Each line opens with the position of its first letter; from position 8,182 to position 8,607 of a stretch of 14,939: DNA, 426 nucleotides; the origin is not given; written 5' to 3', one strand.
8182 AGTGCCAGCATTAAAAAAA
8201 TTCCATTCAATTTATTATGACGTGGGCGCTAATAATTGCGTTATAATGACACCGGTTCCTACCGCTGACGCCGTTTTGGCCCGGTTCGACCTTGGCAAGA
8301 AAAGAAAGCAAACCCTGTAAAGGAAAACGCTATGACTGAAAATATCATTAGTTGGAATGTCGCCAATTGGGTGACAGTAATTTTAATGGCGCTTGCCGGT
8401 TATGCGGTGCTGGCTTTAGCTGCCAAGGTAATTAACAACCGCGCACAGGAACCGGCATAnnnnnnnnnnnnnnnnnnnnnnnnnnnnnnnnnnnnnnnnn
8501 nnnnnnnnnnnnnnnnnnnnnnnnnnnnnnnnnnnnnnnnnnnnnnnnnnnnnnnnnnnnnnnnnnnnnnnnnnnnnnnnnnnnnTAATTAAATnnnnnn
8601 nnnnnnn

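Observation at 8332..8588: Two equal-length 42-aa membrane ORFs in tandem after the packaging ATPase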

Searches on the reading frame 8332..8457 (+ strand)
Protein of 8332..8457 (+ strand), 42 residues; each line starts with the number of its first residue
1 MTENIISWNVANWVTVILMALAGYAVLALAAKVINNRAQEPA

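Call 8: search_protein_families(library=phrogs, proteins=[window:8332-8457:+], max_evalue=1)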
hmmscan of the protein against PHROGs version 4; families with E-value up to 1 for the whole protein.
seq(42 aa): 2 families
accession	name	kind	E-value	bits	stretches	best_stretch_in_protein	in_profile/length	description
phrog_15703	-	unknown function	1.5e-32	112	1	1-42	1-42/42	-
phrog_17495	-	moron, auxiliary metabolic gene and host takeover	0.16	13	1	6-32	45-71/82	membrane protein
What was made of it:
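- PHROGs lists the family as unknown function (call 8).
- Tried and rejected: PHROGs gives only 'unknown function' families (call 8).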

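Call 9: search_protein_families(library=pfam, proteins=[window:8332-8457:+], max_evalue=1)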
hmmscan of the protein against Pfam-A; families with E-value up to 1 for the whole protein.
seq(42 aa): 0 families
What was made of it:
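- Tried and rejected: Pfam has no family for any of the three small proteins (call 9).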

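Call 27: find_homologous_proteins(query=window:8332-8457:+, max_evalue=10)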
Query seq(42 aa) (42 aa): 15 proteins with E <= 10 among 15 candidates.
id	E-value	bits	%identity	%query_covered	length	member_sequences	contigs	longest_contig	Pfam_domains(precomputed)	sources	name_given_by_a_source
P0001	7.1e-18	79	98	100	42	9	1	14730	-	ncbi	ncbi:hypothetical protein PRDindigo_12 [Enterobacteria phage PRDindigo]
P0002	3.8e-17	77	95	100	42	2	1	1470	-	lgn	-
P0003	8.6e-14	66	95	88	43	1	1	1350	-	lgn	-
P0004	2.6e-10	56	77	93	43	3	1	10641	-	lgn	-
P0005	6.6e-10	55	72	93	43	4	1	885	-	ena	-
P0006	6.6e-10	55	69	93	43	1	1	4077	-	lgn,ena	-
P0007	8.1e-10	54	74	90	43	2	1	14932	-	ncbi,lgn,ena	-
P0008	3.1e-9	53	69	93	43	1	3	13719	-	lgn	-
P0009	4.1e-9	52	82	81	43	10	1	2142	-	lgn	-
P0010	7.7e-9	51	68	95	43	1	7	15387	-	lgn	-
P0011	1.4e-8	51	64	93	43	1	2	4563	-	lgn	-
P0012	2.0e-8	50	79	81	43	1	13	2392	-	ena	-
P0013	2.2e-8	50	73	95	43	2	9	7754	-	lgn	-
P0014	4.5e-8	49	72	93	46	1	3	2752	-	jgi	jgi:hypothetical protein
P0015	3.3e-7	46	63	95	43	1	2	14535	-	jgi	jgi:hypothetical protein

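Call 33: find_encoding_contigs(protein=P0007, flank=10000, max_places=2)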
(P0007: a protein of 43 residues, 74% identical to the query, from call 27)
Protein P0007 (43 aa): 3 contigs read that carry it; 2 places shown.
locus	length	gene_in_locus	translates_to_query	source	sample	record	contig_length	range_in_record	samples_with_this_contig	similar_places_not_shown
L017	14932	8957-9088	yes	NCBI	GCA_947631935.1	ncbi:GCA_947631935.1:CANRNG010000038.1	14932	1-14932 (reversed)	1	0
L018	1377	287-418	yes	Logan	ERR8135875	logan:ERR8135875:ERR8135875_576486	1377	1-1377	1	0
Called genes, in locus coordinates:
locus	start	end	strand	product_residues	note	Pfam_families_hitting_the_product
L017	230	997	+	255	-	-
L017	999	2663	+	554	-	PF03175:DNA_pol_B_2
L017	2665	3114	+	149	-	PF11860:Muramidase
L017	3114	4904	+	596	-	PF09214:Prd1-P2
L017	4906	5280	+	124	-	PF08948:PRD1_P5_spike_N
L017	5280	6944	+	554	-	PF08948:PRD1_P5_spike_N, PF01391:Collagen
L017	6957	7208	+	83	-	-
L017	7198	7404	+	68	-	-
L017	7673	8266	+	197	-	-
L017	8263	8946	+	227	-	-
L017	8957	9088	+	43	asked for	-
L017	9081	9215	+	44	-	-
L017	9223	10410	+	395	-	PF09018:Phage_Capsid_P3_N, PF25514:P3_C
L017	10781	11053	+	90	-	-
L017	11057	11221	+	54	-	PF11087:PRD1_DD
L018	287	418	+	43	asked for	-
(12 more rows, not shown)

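Call 34: find_encoding_contigs(protein=P0010, flank=10000, max_places=2)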
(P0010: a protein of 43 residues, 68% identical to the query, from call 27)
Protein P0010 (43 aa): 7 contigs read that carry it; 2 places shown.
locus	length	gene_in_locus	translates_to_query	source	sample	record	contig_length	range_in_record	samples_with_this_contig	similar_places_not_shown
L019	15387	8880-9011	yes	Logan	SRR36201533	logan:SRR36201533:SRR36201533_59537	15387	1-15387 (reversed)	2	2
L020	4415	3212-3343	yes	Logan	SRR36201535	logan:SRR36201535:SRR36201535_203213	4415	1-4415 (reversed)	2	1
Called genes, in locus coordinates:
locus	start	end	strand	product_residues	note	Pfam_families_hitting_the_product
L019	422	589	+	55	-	-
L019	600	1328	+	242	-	-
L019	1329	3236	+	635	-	PF03175:DNA_pol_B_2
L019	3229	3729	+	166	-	-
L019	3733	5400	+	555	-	-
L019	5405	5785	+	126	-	PF08948:PRD1_P5_spike_N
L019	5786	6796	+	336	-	PF08948:PRD1_P5_spike_N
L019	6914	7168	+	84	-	-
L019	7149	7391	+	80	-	-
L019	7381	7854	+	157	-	-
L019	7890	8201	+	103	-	-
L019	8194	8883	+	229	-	-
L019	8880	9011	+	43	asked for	-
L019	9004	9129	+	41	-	-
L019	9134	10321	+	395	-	PF09018:Phage_Capsid_P3_N, PF25514:P3_C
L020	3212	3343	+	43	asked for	-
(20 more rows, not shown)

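Call 35: find_encoding_contigs(protein=P0015, flank=10000, max_places=2)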
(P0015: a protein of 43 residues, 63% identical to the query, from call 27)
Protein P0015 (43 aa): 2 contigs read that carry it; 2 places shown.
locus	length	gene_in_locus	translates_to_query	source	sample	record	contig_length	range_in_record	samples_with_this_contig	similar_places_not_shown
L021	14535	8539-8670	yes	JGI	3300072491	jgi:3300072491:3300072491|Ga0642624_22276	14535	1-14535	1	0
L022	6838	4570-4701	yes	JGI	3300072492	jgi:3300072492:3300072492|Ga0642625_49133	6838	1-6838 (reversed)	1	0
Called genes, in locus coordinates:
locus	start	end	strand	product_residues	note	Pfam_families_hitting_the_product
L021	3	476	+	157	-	?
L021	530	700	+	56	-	-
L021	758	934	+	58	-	-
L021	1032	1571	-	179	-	-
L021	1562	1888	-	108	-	-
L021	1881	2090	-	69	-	-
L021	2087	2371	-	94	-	-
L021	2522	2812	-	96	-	-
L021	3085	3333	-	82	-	-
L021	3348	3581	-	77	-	-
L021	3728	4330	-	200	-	-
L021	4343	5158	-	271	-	-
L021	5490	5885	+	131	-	-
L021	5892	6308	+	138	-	PF08948:PRD1_P5_spike_N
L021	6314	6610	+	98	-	-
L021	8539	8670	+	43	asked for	-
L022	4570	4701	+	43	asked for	-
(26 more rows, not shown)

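Call 36: find_encoding_contigs(protein=P0008, flank=10000, max_places=2)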
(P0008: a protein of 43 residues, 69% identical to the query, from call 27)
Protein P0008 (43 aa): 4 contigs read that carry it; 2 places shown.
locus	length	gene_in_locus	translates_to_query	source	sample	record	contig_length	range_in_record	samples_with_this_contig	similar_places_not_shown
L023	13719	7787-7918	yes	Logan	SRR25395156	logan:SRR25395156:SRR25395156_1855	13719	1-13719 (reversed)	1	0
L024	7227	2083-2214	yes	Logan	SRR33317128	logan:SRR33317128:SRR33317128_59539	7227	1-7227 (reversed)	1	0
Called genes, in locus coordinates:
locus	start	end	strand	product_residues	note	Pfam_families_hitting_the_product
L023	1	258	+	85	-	?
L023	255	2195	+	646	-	PF03175:DNA_pol_B_2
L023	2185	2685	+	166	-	-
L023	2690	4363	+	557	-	PF09214:Prd1-P2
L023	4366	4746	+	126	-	PF08948:PRD1_P5_spike_N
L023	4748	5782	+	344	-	PF08948:PRD1_P5_spike_N, PF08949:PRD1_P5_C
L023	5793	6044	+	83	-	-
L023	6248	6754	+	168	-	-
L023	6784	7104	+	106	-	-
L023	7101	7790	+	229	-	-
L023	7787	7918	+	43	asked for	-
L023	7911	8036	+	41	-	-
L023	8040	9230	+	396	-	PF09018:Phage_Capsid_P3_N, PF25514:P3_C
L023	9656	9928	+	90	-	-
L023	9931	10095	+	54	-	PF11087:PRD1_DD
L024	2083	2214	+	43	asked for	-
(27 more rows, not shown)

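Call 76: search_solved_structures(query=window:8332-8457:+, max_evalue=10)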
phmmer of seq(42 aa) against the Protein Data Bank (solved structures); distinct sequences matched with E-value up to 10: 1.
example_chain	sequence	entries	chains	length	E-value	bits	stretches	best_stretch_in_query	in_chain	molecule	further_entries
8esv_A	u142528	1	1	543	1.3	12.7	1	2-31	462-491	Disintegrin and metalloproteinase domain-containing protein 10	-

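Call 86: search_protein_representatives(alignment_id=A2)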
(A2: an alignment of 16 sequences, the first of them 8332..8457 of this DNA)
Query: 16 sequences, 43 profile positions. Proteins with E-value up to 0.001 (for the whole library): 330; up to 1e-10: 18; up to 1e-30: 0. The best 150 are listed.
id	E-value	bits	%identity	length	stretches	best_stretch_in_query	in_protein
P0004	1.2e-22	95.2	-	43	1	1-43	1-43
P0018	2.8e-21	90.8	-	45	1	1-42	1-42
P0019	3.0e-15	71.5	-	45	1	1-39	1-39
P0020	3.9e-14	67.9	-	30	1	1-30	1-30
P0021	4.1e-14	67.9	-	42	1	1-37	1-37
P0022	1.1e-13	66.5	-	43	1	1-36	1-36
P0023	1.5e-13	66.0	-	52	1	3-42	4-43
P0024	4.4e-13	64.6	-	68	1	1-37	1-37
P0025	1.4e-12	63.0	-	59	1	2-40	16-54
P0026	2.7e-12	62.0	-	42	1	1-40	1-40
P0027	6.0e-12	60.9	-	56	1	3-38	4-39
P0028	1.1e-11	60.0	-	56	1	1-35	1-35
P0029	3.3e-11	58.5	-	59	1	1-35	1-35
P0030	3.5e-11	58.5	-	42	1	1-39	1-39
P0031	3.5e-11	58.5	-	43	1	1-28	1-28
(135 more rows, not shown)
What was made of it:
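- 8332..8460 (+): ORF i (gpi): 42 aa, 4541 Da, single-helix membrane protein. It is a paralog of P20 and has no assigned function (family A). 330 representative clusters match its profile (call 86).
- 330 distinct clusters match in an all-protein library (call 86).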

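Call 92: predict_structure(alignment_id=A2)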
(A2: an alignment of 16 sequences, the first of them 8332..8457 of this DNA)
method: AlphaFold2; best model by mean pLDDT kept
length: 42 residues; sequences in the alignment: 16
mean_pLDDT: 87.2   pTM: 0.50
mean pLDDT of the five models: 87.2, 85.6, 85.5, 81.2, 80.0
residues with pLDDT >= 90: 25; 70-90: 12; 50-70: 5; < 50: 0
segments of 3 or more residues with pLDDT < 50: none
pLDDT, mean of each block of 10 residues (from residue 1): 82 96 96 81 58
secondary structure, 60 per line:
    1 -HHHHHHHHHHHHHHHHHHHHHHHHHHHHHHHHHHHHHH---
elements in order: H2-39
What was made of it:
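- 8332..8460 (+): Predicted helix spans residues 2-39 (call 92).
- On P20-like vertex membrane protein family, tested for the first ORF (ORF i), 8332-8460: AlphaFold2 predicts a helix at residues 2-39, pLDDT 87 (call 92).
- Checked: AlphaFold2 on 16 family members predicts one continuous helix, residues 2-39, mean pLDDT 87 (call 92).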
